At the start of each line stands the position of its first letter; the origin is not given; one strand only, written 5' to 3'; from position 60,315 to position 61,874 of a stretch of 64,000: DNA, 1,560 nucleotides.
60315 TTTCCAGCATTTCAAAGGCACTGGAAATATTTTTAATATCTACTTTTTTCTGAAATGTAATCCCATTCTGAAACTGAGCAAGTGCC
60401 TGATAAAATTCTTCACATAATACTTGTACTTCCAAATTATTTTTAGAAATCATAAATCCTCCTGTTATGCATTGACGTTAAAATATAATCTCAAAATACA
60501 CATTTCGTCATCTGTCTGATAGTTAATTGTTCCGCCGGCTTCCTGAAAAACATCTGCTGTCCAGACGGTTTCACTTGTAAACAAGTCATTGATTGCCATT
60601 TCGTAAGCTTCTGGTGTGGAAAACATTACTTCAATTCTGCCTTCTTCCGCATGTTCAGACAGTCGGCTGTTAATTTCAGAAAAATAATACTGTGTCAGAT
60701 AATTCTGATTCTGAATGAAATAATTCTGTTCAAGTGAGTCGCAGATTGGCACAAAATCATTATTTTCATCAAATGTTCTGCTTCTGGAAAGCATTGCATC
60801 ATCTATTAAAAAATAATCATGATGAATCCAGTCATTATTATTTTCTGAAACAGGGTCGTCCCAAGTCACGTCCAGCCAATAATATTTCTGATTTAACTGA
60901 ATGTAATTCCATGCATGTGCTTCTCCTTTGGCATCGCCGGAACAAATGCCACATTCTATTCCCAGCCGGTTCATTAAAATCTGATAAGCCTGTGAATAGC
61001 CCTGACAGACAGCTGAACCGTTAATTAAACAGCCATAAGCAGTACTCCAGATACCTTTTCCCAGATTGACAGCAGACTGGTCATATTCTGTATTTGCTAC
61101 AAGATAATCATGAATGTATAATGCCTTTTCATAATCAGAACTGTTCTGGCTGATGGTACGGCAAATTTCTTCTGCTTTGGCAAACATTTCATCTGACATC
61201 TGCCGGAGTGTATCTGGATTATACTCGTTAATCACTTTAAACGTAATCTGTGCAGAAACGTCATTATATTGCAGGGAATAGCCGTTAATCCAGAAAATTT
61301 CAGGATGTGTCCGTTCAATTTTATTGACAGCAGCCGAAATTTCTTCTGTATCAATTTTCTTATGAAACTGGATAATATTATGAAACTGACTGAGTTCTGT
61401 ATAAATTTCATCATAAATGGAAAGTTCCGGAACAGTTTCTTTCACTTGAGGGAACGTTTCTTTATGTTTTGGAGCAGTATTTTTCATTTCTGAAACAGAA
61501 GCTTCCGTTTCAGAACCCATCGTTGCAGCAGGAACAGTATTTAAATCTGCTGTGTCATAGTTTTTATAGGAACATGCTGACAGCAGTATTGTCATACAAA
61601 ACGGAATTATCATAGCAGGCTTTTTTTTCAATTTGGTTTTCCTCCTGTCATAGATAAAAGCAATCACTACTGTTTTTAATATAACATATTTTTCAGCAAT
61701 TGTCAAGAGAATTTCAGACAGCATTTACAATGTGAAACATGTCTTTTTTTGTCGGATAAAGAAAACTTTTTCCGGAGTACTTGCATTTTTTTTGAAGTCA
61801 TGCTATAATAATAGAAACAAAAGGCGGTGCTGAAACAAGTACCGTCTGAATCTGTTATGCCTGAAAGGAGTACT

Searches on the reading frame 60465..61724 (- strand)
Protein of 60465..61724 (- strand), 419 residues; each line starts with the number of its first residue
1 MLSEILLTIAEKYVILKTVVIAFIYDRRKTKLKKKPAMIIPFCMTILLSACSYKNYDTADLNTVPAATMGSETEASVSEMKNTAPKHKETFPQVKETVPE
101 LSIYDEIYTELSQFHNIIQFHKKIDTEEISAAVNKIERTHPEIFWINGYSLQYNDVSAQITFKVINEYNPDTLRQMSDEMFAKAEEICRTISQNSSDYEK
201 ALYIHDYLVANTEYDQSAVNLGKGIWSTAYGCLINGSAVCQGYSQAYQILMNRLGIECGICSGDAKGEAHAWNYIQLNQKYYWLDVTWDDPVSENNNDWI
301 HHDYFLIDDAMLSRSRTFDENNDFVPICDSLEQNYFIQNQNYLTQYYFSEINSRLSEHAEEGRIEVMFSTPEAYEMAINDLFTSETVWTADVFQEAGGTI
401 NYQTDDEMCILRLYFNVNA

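Call 9: search_protein_families(library=pfam, proteins=[window:60465-61724:-], max_evalue=0.01)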
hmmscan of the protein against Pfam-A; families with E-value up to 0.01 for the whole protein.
window:60465-61724:- (419 aa): 1 family
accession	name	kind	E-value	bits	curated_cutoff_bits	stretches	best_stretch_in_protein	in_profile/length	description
PF01841.26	Transglut_core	-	2.2e-11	44.4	23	1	189-285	5-105/108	Transglutaminase-like superfamily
